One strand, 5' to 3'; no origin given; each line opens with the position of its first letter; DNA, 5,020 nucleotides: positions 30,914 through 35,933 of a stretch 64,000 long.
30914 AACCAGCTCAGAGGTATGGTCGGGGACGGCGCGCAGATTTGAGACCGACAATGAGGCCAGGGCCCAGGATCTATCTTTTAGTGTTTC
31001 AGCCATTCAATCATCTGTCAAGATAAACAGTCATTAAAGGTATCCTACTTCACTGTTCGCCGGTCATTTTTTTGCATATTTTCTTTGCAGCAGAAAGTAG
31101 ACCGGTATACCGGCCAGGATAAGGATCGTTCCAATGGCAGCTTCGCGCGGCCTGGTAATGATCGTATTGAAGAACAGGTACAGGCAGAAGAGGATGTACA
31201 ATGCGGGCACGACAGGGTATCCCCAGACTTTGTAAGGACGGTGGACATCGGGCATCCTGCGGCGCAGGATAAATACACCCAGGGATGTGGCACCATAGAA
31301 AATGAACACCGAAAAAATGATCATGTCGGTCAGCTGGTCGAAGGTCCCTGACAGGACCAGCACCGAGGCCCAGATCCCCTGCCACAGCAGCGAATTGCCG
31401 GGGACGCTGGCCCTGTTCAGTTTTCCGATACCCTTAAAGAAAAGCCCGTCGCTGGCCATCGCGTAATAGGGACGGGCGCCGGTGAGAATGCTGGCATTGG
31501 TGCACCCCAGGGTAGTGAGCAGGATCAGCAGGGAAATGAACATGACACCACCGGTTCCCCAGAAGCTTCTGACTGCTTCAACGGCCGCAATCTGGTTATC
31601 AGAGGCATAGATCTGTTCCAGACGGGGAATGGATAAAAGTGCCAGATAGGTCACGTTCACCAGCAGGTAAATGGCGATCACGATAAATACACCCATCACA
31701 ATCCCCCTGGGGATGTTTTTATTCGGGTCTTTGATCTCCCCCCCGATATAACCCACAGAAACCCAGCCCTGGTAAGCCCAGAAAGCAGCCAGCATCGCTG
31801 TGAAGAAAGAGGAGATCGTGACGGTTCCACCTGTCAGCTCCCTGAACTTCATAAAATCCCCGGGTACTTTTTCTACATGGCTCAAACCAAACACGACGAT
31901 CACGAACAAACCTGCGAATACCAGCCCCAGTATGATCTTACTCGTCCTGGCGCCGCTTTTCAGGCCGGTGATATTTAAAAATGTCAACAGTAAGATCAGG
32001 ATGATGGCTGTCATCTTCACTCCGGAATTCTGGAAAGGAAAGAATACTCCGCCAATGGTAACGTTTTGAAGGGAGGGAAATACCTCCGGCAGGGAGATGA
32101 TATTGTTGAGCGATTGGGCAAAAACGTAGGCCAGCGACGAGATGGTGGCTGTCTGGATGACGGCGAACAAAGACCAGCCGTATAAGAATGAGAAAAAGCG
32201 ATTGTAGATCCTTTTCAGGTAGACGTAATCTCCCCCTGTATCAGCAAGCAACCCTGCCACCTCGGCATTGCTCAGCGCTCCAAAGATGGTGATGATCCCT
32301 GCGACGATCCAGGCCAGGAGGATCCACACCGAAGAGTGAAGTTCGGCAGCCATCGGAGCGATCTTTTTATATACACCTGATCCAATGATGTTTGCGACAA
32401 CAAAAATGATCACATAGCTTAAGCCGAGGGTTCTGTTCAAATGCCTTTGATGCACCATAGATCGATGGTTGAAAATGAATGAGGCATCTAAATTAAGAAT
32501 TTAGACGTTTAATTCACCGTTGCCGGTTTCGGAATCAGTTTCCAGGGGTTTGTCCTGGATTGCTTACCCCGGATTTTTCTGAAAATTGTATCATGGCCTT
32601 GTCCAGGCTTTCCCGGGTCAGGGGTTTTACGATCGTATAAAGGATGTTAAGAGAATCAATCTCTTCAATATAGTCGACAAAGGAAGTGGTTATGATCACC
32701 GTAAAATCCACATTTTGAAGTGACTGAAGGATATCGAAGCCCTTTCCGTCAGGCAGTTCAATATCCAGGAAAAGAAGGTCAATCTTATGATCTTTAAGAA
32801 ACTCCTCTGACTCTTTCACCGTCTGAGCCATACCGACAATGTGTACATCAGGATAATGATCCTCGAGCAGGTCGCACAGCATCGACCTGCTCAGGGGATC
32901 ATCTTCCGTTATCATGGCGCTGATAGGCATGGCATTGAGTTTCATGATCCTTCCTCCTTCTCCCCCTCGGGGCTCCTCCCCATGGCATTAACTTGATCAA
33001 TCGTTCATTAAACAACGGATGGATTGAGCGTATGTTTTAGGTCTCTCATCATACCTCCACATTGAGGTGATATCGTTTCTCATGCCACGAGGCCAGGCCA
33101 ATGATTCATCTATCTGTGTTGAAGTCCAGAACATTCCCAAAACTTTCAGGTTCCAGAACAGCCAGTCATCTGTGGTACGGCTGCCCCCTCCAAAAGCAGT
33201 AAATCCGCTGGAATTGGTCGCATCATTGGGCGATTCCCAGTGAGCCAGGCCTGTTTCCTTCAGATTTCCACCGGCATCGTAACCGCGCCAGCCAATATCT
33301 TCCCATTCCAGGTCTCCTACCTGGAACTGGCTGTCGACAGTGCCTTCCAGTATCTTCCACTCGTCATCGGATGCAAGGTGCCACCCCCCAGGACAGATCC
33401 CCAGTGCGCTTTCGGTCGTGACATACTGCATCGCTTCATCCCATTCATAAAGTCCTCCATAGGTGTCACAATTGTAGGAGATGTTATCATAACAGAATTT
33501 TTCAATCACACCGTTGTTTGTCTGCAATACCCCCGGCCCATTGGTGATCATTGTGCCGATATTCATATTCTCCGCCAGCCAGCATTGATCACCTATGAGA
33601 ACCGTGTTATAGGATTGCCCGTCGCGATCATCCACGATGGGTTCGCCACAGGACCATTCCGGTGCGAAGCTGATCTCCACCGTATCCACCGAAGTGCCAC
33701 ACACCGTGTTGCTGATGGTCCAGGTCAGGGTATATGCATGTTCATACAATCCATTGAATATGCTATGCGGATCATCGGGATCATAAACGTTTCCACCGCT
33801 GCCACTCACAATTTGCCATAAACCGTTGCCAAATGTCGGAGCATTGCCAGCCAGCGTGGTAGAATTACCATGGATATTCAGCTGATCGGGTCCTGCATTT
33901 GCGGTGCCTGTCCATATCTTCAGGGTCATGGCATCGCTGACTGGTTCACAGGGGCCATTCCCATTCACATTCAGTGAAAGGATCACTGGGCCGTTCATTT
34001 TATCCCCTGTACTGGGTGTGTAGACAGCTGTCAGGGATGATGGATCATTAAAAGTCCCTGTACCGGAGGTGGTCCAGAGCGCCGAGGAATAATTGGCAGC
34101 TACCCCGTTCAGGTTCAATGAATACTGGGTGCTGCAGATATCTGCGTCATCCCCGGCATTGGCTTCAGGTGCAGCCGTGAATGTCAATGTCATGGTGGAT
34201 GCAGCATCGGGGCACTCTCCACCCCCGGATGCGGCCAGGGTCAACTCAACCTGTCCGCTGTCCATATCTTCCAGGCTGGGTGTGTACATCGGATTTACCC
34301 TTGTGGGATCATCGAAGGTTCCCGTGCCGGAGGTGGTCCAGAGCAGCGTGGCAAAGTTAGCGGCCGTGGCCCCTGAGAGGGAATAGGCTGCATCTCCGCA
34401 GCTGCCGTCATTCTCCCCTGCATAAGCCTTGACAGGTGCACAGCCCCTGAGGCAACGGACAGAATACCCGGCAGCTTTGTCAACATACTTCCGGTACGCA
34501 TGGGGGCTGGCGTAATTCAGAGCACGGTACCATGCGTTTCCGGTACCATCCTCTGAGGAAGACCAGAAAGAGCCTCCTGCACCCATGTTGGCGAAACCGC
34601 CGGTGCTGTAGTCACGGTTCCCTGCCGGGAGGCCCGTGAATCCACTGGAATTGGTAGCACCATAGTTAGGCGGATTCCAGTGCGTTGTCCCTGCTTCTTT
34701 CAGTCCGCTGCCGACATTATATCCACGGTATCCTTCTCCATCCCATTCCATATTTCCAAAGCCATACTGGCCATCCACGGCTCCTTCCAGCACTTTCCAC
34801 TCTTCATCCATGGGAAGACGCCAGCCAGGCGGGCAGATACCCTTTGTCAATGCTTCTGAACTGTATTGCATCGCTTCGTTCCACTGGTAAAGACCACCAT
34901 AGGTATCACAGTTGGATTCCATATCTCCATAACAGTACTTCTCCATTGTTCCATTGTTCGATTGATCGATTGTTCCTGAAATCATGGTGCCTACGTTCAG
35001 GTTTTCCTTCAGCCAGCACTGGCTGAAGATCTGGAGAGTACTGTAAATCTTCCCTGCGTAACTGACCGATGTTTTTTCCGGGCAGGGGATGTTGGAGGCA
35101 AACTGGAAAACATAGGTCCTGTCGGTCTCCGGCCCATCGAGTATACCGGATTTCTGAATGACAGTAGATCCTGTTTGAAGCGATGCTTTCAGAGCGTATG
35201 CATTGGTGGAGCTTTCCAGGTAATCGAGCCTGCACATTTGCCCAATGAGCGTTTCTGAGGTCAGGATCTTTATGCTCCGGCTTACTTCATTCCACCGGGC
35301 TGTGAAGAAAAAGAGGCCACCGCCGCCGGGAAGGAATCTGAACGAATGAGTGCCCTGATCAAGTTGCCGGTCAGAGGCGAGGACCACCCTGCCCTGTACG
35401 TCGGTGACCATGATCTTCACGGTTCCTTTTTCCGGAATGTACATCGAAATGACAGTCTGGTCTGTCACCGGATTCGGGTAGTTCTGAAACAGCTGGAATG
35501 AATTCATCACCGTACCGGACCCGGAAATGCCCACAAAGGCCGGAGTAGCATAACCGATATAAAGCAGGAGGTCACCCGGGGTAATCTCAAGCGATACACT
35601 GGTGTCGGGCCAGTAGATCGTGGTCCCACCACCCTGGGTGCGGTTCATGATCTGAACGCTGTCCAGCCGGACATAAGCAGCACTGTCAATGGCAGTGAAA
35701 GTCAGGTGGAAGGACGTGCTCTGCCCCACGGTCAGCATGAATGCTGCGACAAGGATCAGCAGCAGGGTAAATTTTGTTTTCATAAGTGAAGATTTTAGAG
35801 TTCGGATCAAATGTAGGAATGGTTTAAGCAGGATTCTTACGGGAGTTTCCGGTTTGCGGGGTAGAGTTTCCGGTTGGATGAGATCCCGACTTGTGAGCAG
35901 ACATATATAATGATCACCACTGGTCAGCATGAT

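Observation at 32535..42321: TPR hybrid kinase + LytTR regulator wired to two giant secreted proteins through a shared bipartite promoter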

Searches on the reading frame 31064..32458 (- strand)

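Call 7: search_protein_families(library=pfam, proteins=[window:31064-32458:-])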
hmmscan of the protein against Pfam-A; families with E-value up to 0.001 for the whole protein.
window:31064-32458:- (464 aa): 2 families
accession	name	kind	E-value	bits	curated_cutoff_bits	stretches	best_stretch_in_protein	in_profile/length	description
PF13520.12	AA_permease_2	-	2.6e-47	162.2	27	1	11-449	1-420/427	Amino acid permease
PF00324.27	AA_permease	-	1e-31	110.6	24.6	1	16-430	2-418/470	Amino acid permease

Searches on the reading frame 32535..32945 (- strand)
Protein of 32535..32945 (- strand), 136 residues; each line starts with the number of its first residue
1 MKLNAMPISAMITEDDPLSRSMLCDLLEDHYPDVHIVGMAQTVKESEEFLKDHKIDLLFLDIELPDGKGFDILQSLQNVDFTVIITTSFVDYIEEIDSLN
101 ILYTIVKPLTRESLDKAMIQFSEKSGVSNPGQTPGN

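Call 7: search_protein_families(library=pfam, proteins=[window:32535-32945:-])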
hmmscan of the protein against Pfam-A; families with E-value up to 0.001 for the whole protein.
window:32535-32945:- (136 aa): 1 family
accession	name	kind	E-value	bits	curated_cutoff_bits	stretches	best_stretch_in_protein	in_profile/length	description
PF00072.30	Response_reg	-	3e-14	53.5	30.2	1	11-117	2-109/111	Response regulator receiver domain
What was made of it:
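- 32535..32945 (-): Stand-alone receiver (136 aa, Asp61), 51 nt downstream of the FISUMP gene and probably co-transcribed. It is a paralog of the regulator's REC domain. Pfam Response_reg (call 7).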

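Call 78: search_protein_families(library=ncbifam, proteins=[window:32535-32945:-], max_evalue=0.001)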
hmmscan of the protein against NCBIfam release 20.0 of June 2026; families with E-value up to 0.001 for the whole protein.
window:32535-32945:- (136 aa): 44 families (the best 25 are shown)
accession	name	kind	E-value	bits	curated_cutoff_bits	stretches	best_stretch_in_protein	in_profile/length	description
NF010684.1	PRK14084.1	equivalog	2.7e-11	43.7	375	1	9-124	2-118/254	response regulator transcription factor LytR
NF008677.0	PRK11697.1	equivalog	1.1e-10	41.2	246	1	8-125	2-119/238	two-component system response regulator BtsR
NF006623.1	PRK09191.1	subfamily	4e-09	36.6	240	1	9-120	139-250/258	PhyR family response regulator anti-anti-sigma factor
NF009971.0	PRK13435.1-2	subfamily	4.6e-09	36.2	151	1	10-124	3-115/141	response regulator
NF001965.0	PRK00742.1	subfamily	6.3e-09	35.5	293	1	6-88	2-84/357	chemotaxis-specific protein-glutamate methyltransferase CheB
TIGR02956.1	TMAO_torS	equivalog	1.3e-08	33.5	676.5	1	7-116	701-814/967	TMAO reductase system sensor histidine kinase/response regulator TorS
TIGR02875.1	spore_0_A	equivalog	1.2e-07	31.2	200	1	10-124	5-124/262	sporulation transcription factor Spo0A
NF007935.0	PRK10651.1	equivalog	1.2e-07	31.1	250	1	7-85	6-84/216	two-component system response regulator NarL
NF007403.0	PRK09935.1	equivalog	3.6e-07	30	271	1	7-85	3-80/210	fimbria biosynthesis transcriptional regulator FimZ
NF008302.0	PRK11091.1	equivalog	4e-07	28.6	838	1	9-124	527-645/779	aerobic respiration two-component sensor histidine kinase ArcB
NF007467.0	PRK10046.1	equivalog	4.2e-07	29.7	264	1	6-124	3-124/226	two-component response regulator DpiA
NF008034.0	PRK10766.1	equivalog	4.3e-07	29.7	275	1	7-100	2-93/231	two-component system response regulator TorR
NF007750.0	PRK10430.1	equivalog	2.3e-06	27.3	262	1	10-125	4-124/239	two-component system response regulator DcuR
NF033117.2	vanR_ACDEGLN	exception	2.5e-06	27.2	350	1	37-101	25-90/226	VanR-ABDEGLN family response regulator transcription factor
NF052445.1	RespRegMctR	equivalog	2.6e-06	27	300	1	7-93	1-87/205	two-component system response regulator MctR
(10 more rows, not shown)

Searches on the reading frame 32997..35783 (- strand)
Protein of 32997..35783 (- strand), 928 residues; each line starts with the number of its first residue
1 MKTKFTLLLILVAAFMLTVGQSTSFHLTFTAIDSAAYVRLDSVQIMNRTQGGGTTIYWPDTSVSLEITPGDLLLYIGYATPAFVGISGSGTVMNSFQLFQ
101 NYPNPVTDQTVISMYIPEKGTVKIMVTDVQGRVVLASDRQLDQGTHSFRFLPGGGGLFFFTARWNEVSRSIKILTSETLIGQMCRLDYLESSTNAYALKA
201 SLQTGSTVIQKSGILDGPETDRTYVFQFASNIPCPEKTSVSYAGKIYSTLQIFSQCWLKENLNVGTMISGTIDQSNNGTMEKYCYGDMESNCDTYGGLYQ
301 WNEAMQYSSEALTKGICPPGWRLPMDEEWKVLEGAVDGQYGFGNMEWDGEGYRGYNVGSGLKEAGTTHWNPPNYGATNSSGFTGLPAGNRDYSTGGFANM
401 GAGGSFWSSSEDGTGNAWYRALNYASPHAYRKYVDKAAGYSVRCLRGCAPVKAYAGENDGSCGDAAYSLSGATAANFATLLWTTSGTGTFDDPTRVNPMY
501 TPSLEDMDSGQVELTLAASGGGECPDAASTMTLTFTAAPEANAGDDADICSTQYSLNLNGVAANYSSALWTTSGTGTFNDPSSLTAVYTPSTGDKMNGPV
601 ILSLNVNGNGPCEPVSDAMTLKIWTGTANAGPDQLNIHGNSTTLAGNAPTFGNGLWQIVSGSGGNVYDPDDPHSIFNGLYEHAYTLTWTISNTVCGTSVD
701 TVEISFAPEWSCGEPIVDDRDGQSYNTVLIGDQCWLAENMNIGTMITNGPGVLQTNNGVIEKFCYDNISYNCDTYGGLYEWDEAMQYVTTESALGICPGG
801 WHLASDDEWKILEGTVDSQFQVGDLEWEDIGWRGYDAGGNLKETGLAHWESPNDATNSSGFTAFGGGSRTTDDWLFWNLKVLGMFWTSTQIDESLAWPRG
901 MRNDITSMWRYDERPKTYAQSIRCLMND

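Call 7: search_protein_families(library=pfam, proteins=[window:32997-35783:-])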
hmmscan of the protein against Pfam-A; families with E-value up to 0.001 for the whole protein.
window:32997-35783:- (928 aa): 2 families
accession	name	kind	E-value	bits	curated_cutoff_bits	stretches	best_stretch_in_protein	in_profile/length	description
PF09603.15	Fib_succ_major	-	4.2e-61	206.9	33.9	2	252-446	3-187/187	Fibrobacter succinogenes major domain (Fib_succ_major)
PF18962.6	Por_Secre_tail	-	0.0003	21.5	27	1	102-140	2-38/75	Secretion system C-terminal sorting domain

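Call 78: search_protein_families(library=ncbifam, proteins=[window:32997-35783:-], max_evalue=0.001)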
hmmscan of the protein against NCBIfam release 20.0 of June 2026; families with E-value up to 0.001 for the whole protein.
window:32997-35783:- (928 aa): 4 families
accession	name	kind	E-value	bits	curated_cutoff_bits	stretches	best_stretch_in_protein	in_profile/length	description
TIGR02145.1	Fib_succ_major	domain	5.9e-68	229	41.65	2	716-927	2-176/176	FISUMP domain-containing protein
NF052323.1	T9SSA_dep_M6i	equivalog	1.4e-05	23.3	600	1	101-140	960-999/1043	T9SS-dependent M6-like inactivated metalloprotease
TIGR04183.1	Por_Secre_tail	domain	2.2e-05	24.3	23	1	102-160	2-56/72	T9SS type A sorting domain-containing protein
NF038113.1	T9SSA_dep_M36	equivalog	6.5e-05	21.3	885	1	97-143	791-837/869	T9SS-dependent M36 family metallopeptidase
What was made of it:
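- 32997..35783 (-): Target gene 1: a 928-aa secreted protein with two FISUMP domains and an N-terminal signal peptide. Pfam Fib_succ_major 207 bits (call 7) and TIGR02145 229 bits (call 78).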
